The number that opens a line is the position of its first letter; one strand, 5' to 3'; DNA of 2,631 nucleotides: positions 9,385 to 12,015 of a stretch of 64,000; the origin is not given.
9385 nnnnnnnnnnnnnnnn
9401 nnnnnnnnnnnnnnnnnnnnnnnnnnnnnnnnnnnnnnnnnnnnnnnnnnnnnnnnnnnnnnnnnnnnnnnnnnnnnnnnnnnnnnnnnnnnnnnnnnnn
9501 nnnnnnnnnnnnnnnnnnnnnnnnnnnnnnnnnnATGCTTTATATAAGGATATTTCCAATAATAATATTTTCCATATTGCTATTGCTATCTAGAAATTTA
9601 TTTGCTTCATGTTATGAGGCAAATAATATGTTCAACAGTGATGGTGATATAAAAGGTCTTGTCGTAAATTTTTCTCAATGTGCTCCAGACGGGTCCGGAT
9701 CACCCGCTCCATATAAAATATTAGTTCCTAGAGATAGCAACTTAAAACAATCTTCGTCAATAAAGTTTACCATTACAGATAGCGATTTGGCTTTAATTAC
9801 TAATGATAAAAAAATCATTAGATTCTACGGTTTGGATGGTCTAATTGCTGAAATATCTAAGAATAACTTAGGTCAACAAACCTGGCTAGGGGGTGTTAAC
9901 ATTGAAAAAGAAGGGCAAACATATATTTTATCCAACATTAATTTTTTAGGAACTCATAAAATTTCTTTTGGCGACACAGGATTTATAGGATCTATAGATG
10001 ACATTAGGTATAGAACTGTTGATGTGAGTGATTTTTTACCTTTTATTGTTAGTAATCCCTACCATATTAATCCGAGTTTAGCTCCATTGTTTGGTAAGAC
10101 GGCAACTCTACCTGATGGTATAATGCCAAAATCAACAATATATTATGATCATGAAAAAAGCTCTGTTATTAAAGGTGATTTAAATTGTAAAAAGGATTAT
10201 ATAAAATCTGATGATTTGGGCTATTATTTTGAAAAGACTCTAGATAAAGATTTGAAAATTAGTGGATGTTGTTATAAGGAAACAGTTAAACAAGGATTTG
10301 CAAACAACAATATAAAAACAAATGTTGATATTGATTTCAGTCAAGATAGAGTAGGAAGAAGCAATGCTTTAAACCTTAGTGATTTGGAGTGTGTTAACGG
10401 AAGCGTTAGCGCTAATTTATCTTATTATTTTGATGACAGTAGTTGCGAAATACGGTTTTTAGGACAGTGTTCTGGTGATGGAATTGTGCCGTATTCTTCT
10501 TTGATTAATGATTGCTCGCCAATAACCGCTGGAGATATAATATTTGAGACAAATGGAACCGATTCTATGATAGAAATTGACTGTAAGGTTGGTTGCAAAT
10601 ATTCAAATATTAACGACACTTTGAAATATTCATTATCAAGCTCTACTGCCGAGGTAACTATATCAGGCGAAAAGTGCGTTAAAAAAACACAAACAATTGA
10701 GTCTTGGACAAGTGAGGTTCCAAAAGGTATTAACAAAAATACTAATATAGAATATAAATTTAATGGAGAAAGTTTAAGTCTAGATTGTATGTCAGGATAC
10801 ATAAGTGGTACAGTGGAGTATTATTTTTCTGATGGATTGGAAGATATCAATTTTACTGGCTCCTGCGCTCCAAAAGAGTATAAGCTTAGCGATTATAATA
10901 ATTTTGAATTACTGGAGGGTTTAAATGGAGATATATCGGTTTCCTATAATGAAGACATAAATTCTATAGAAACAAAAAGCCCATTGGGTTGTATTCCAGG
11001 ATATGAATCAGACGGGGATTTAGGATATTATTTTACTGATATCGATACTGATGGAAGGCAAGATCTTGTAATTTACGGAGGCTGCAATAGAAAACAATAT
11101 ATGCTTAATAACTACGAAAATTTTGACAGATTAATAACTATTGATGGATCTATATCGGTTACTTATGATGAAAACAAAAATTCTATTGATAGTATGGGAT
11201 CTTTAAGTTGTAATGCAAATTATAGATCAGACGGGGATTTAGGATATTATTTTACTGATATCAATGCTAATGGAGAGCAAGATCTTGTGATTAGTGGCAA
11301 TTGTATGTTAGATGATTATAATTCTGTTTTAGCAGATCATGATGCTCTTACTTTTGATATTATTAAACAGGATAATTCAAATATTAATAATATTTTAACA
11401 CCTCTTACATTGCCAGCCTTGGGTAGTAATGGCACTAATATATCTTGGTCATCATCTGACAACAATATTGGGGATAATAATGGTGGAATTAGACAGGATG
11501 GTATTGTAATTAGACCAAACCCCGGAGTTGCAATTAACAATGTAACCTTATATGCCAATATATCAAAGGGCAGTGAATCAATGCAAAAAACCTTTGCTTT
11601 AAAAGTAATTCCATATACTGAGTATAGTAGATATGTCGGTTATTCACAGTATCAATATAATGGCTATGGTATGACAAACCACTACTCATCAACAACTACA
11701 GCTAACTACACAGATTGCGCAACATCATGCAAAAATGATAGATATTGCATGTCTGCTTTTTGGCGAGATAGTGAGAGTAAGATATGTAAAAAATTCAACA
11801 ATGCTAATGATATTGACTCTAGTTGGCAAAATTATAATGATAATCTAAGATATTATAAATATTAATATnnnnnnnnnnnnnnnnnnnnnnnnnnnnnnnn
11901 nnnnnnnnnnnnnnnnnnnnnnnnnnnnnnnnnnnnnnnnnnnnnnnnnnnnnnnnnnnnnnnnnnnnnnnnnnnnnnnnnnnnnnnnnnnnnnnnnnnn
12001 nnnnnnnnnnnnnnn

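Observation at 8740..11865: Orphan prepilin peptidase directly abutting a 776-aa Cys-rich repeat protein with Ig-like and PAN/Apple-like parts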

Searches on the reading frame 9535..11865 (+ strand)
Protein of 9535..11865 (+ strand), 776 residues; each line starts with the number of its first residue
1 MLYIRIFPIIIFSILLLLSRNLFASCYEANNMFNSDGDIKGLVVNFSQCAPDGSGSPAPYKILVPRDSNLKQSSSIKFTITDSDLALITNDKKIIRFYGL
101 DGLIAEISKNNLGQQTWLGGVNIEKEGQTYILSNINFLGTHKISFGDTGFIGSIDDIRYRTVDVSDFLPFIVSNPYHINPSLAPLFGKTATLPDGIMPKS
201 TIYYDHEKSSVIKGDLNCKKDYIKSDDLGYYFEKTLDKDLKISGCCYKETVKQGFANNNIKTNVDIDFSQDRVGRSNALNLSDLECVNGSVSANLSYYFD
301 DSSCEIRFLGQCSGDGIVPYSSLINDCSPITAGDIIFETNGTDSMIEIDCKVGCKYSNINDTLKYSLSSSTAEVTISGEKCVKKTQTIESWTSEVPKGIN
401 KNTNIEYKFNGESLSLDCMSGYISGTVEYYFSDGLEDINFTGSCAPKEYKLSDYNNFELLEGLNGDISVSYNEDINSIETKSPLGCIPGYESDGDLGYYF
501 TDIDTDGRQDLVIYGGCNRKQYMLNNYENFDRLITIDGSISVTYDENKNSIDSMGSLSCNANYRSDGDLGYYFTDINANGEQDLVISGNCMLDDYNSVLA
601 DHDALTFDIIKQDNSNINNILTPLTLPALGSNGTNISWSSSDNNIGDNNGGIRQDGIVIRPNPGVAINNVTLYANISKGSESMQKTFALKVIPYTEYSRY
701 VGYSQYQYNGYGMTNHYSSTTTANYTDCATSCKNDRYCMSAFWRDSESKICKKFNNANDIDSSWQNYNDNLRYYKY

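Call 3: search_protein_families(library=pfam, proteins=[window:9535-11865:+], max_evalue=0.1)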
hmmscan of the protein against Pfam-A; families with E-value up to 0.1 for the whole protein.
window:9535-11865:+ (776 aa): 4 families
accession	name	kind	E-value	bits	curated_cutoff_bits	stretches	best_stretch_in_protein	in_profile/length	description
PF20578.4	aBig_2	-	2.3e-16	59.8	27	1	600-692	3-87/89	Atrophied bacterial Ig domain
PF08277.18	PAN_3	-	0.00054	20.2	21.1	1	716-766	13-62/71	PAN-like domain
PF00024.32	PAN_1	-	0.044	14.1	21.4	0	707-774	5-72/76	PAN domain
PF24337.1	DUF7505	-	0.045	13.8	27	0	369-449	7-81/95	Domain of unknown function (DUF7505)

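Call 4: search_protein_families(library=ncbifam, proteins=[window:9535-11865:+], max_evalue=0.1)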
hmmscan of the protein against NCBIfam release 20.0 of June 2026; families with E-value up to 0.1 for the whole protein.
window:9535-11865:+ (776 aa): 0 families

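Call 6: find_homologous_proteins(query=window:9535-11865:+, max_evalue=0.001)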
Query window:9535-11865:+ (776 aa): 7 proteins with E <= 0.001 among 8000 candidates.
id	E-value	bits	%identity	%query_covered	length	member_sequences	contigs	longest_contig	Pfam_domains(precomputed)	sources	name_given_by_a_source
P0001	0.0e+0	1697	100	96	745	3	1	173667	PF20578.5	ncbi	-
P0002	0.0e+0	1490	87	98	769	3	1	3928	PF20578.5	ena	-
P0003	4.6e-249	847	55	100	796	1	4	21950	PF20578.5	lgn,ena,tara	tara:strand:- start:5063 stop:7453 length:2391 start_codon:yes stop_codon:yes gene_type:complete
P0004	2.5e-248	845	54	100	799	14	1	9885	PF20578.5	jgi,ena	-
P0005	2.4e-120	422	44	67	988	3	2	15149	PF20944.3,PF00084.27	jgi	jgi:hypothetical protein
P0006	3.0e-107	378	38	77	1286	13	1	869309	PF00084.27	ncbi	-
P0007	5.1e-67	245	37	54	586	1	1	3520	-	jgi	jgi:hypothetical protein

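Call 7: find_encoding_contigs(protein=P0001, flank=10000, max_places=4)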
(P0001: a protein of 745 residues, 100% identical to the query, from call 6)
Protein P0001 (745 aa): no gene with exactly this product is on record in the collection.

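Call 8: find_encoding_contigs(protein=P0006, flank=10000, max_places=4)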
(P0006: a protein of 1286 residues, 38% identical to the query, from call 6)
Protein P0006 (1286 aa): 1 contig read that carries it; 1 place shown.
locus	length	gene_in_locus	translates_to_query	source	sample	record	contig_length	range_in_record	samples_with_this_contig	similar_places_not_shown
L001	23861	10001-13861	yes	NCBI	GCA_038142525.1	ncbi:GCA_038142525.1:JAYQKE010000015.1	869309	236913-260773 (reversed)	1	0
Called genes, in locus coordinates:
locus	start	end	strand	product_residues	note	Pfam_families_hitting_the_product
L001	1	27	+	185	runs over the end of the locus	PF00266:Aminotran_5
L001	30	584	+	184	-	PF00266:Aminotran_5, PF01041:DegT_DnrJ_EryC1 (weak)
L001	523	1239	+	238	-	PF00266:Aminotran_5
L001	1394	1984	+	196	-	PF00464:SHMT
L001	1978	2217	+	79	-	PF00464:SHMT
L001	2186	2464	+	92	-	PF00464:SHMT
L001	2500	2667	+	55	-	-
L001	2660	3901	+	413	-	PF02534:T4SS-DNA_transf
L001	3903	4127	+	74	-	PF02534:T4SS-DNA_transf, PF10412:TrwB_AAD_bind, PF12696:TraG-D_C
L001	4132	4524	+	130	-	PF02534:T4SS-DNA_transf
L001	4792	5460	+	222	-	PF02463:SMC_N (weak), PF00005:ABC_tran, PF13304:AAA_21 (weak)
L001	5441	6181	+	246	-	PF00902:TatC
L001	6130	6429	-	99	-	PF04452:Methyltrans_RNA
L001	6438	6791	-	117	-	PF20260:PUA_4 (faint), PF04452:Methyltrans_RNA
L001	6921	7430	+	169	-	PF00108:Thiolase_N, PF00109:ketoacyl-synt (weak)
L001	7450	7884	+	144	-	PF00108:Thiolase_N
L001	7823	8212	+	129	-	PF02803:Thiolase_C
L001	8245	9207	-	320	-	PF01476:LysM, PF01551:Peptidase_M23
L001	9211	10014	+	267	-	PF06750:A24_N_bact, PF01478:Peptidase_A24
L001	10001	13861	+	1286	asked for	PF00084:Sushi (faint)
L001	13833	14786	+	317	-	PF00084:Sushi (faint)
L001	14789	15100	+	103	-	-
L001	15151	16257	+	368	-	PF01180:DHO_dh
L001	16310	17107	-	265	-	PF00926:DHBP_synthase, PF00925:GTP_cyclohydro2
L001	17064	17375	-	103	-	PF00926:DHBP_synthase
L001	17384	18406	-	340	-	PF00762:Ferrochelatase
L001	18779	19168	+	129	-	PF07992:Pyr_redox_2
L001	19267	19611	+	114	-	PF07992:Pyr_redox_2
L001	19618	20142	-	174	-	PF02542:YgbB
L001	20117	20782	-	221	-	PF01128:IspD, PF02348:CTP_transf_3 (weak), PF12804:NTP_transf_3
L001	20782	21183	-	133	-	PF02472:ExbD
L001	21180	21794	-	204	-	PF03548:LolA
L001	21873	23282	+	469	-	PF00939:Na_sulph_symp, PF03600:CitMHS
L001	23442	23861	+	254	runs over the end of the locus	PF03883:H2O2_YaaD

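Call 10: find_related_loci(query=A1, collection=genome_contigs, flank=10000)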
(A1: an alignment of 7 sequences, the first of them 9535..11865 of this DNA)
Query A1 (776 aa) in genome_contigs; peptide patterns used: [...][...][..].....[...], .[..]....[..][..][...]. (x = any residue, [..] = any of these).
72 stretches matched a pattern; 3 encode a relative of the query (tblastn E <= 1e-3); 3 distinct loci.
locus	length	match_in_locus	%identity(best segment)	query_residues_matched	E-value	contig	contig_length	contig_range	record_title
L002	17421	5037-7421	54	1-772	0e+0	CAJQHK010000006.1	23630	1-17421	MAG: uncultured Rickettsiales bacterium isolate 0.2_20180403_Bin_25_sub_1 genome assembly, contig: c_000000002059, whole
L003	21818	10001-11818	38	14-613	1e-110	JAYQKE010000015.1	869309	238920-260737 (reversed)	MAG: Rickettsiales bacterium isolate SD4487_NP_concoct_bins.tsv.212 contig_18565_pilon, whole genome shotgun sequence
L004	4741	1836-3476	34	1-529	8e-72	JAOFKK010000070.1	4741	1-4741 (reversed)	Rickettsiales bacterium isolate AH-709-P14 AH-709-P14_NODE_70, whole genome shotgun sequence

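Call 28: search_protein_families(library=pfam, proteins=[P0005, P0006, P0007, L001:13833-14786:+, L001:14789-15100:+], max_evalue=0.05)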
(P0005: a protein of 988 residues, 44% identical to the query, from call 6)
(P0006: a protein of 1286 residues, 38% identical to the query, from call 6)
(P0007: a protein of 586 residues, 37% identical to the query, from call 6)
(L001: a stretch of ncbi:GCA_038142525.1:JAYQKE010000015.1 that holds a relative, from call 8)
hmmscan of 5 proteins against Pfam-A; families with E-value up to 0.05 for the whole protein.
P0005 (988 aa): 3 families
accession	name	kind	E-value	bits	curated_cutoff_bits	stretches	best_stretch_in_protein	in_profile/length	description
PF00084.26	Sushi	-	9.4e-11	42.4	20.7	2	564-607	17-56/56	Sushi repeat (SCR repeat)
PF20944.2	StcE_b-sandwich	-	3.6e-09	37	27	1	914-980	2-72/75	Metalloprotease StcE, beta-sandwich domain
PF25599.1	Ephrin_CRD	-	0.015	15.8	27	1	586-608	36-58/59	Ephrin cysteine rich domain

P0006 (1286 aa): 1 family
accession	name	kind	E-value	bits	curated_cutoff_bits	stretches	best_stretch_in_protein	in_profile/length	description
PF00084.26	Sushi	-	3.6e-16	59.8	20.7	0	1097-1136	17-52/56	Sushi repeat (SCR repeat)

P0007 (586 aa): 0 families

L001:13833-14786:+ (317 aa): 1 family
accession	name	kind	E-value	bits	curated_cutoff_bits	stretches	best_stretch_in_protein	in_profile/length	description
PF00084.26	Sushi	-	6.2e-11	43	20.7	3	128-171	7-52/56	Sushi repeat (SCR repeat)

L001:14789-15100:+ (103 aa): 2 families
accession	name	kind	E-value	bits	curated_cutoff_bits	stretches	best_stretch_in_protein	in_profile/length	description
PF00084.26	Sushi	-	9.7e-05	23.1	20.7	1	49-84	18-56/56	Sushi repeat (SCR repeat)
PF02793.27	HRM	-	0.024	15.4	26.2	1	50-83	17-56/66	Hormone receptor domain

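Call 43: search_solved_structures(query=A4, max_evalue=1, show_alignments=2)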
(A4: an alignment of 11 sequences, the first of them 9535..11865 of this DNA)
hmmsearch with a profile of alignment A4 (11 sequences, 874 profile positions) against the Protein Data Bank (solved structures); distinct sequences matched with E-value up to 1: 1.
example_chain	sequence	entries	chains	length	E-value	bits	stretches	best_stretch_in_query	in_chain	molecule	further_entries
5ho0_A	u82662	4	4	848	0.0027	19.3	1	629-719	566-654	Extracellular arabinanase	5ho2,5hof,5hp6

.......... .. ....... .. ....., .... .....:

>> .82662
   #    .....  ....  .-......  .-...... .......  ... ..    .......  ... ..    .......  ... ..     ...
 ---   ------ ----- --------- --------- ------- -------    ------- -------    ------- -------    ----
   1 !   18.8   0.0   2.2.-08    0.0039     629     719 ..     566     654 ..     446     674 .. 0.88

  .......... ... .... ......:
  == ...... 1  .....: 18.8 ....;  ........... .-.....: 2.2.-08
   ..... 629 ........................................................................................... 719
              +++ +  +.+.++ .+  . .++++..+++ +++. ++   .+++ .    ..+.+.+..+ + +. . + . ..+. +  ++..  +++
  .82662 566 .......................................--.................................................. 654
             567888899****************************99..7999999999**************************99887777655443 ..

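Call 44: search_protein_families(library=pfam, proteins=[P0002, P0003, P0004], max_evalue=1)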
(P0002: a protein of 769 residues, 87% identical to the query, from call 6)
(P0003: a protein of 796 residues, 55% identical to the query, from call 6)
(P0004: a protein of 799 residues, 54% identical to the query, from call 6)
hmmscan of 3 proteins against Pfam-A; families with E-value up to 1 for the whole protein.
P0002 (769 aa): 3 families
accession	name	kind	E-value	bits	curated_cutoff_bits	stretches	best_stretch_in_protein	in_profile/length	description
PF20578.4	aBig_2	-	4.4e-15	55.7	27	1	598-683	9-87/89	Atrophied bacterial Ig domain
PF08277.18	PAN_3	-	0.015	15.5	21.1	1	712-745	16-49/71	PAN-like domain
PF24337.1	DUF7505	-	0.12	12.4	27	1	360-438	8-80/95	Domain of unknown function (DUF7505)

P0003 (796 aa): 3 families
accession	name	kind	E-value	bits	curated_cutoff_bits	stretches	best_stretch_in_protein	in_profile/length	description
PF20578.4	aBig_2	-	6.5e-15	55.1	27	1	617-710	3-87/89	Atrophied bacterial Ig domain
PF08277.18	PAN_3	-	0.003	17.8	21.1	1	738-777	15-56/71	PAN-like domain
PF07102.17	YbcO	-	0.19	12.2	29.9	0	319-358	11-47/92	Putative nuclease YbcO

P0004 (799 aa): 4 families
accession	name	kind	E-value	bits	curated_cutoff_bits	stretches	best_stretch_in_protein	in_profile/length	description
PF20578.4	aBig_2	-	1.9e-15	56.8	27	1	620-713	3-87/89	Atrophied bacterial Ig domain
PF08277.18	PAN_3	-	0.011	16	21.1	1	742-775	16-49/71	PAN-like domain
PF25725.1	crAss_CARG1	-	0.017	15.6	27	1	521-564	37-74/133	Crassvirus cargo protein 1 domain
PF07102.17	YbcO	-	0.061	13.8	29.9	0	322-365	11-51/92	Putative nuclease YbcO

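Call 53: predict_structure(alignment_id=A4)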
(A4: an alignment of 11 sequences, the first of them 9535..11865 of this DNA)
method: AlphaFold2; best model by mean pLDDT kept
length: 776 residues; sequences in the alignment: 11
mean_pLDDT: 62.8   pTM: 0.37
mean pLDDT of the five models: 62.8, 62.8, 60.9, 58.8, 57.9
residues with pLDDT >= 90: 62; 70-90: 329; 50-70: 103; < 50: 282
segments of 3 or more residues with pLDDT < 50: 1-6, 12-22, 112-116, 520-751, 753-776
pLDDT, mean of each block of 10 residues (from residue 1): 50 45 69 79 82 69 79 84 69 78 74 50 77 78 82 86 77 66 58 74 77 87 89 78 89 82 88 84 70 76 85 67 89 76 85 90 85 84 92 87 88 87 87 86 85 63 73 80 70 76 62 70 37 36 36 38 37 38 38 28 24 25 26 35 35 30 35 35 32 27 25 37 44 35 38 41 32 26
secondary structure, 60 per line:
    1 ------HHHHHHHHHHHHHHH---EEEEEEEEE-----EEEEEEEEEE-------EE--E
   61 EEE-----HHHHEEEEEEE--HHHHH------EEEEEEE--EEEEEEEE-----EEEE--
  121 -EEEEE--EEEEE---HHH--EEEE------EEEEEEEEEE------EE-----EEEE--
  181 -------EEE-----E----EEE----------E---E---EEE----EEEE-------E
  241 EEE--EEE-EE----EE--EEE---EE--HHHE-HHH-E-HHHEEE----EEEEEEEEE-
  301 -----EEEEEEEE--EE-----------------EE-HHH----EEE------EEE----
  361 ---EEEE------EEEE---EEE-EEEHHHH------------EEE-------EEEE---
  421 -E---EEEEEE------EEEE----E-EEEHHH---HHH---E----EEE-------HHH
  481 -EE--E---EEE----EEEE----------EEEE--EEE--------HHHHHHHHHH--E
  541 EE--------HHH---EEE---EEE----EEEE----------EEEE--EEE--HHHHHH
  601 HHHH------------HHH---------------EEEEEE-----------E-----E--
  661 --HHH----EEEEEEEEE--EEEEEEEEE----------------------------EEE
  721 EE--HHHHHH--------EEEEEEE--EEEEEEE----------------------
elements in order (helices of 4 or more, strands of 3 or more residues): H7-21 E25-33 E39-48 E60-63 H69-72 E73-79 H82-86 E93-99 E102-109 E115-118 E122-126 E129-133 E142-145 E152-161 E175-178 E188-190 E201-203 E222-224 E229-232 E240-243 E246-248 E260-262 E284-286 E291-299 E306-313 E345-347 E354-356 E364-367 E374-377 E381-383 E385-387 H388-391 E404-406 E414-417 E426-431 E438-441 E448-450 E468-470 E490-492 E497-500 E511-514 E517-519 H528-537 E540-542 E557-559 E563-565 E570-573 E584-587 E590-592 H595-604 E635-640 E670-678 E681-689 E718-722 H725-730 E739-745 E748-754

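Call 55: fold_search(model_id=the predicted structure, library=pdb)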
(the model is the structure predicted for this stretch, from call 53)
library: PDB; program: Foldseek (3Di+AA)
matches with E <= 10: 350; with E <= 0.001: 0
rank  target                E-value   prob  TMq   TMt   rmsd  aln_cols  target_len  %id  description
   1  8hgh_A                1.1e-03  0.72  0.11  0.07  21.1       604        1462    9  Structure of 2:2 PAPP-A.STC2 complex (released 2023-01-11)
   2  2xrb                  1.8e-03  0.99  0.13  0.27  15.7       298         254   12  Structure of the N-terminal four domains of the complement regulator Rat Crry (released 2011-06-22)
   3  7s7k_A                7.9e-03  0.18  0.10  0.14  28.9       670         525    8  Crystal structure of the EphB2 extracellular domain (released 2021-10-27)
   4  5fob_C                1.5e-02  0.85  0.12  0.26  13.8       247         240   14  Crystal Structure of Human Complement C3b in complex with Smallpox Inhibitor of Complement (SPICE) (released 2016-04-06)
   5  2xrd                  1.8e-02  0.93  0.12  0.30  14.6       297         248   14  Structure of the N-terminal four domains of the complement regulator Rat Crry (released 2011-06-22)
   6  4ei0_A                2.0e-02  0.80  0.08  0.18  16.1       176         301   11  Crystal structure of a DUF4466 family protein (PARMER_03218) from Parabacteroides merdae ATCC 43184 at 2.00 A resoluti (released 2012-05-30)
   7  4ei0_B                2.5e-02  0.72  0.08  0.17  16.4       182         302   10  Crystal structure of a DUF4466 family protein (PARMER_03218) from Parabacteroides merdae ATCC 43184 at 2.00 A resoluti (released 2012-05-30)
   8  8cjv_B                9.0e-02  0.85  0.13  0.37  11.4       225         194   14  Structure of bovine CD46 ectodomain (SCR 1-4) (released 2023-07-12)
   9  1k3i                  1.6e-01  0.08  0.09  0.10  28.1       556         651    9  Crystal Structure of the Precursor of Galactose Oxidase (released 2001-11-07)
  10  5ho2                  1.6e-01  0.07  0.06  0.06  36.1       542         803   14  Crystal structure of AbnA (open conformation), a GH43 extracellular arabinanase from Geobacillus stearothermophilus (released 2017-02-01)
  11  5ho0                  1.6e-01  0.08  0.06  0.06  27.6       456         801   12  Crystal structure of AbnA (closed conformation), a GH43 extracellular arabinanase from Geobacillus stearothermophilus (released 2017-02-01)
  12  5ho9_A                1.6e-01  0.08  0.06  0.08  25.6       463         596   13  Structure of truncated AbnA (domains 1-3), a GH43 arabinanase from Geobacilllus stearothermophilus, in complex with ar (released 2017-02-01)
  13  5hp6                  2.4e-01  0.08  0.06  0.06  25.9       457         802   12  Structure of AbnA, a GH43 extracellular arabinanase from Geobacillus stearothermophilus (a new conformational state) (released 2017-02-01)
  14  3khb_B                2.5e-01  0.28  0.08  0.23  10.9       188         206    8  Crystal structure of Escherichia coli AlkB with Co(II) and 2-OG (released 2010-01-12)
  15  3gvk_A                2.8e-01  0.04  0.07  0.08  36.0       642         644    8  Crystal structure of endo-neuraminidase NF mutant (released 2010-03-02)
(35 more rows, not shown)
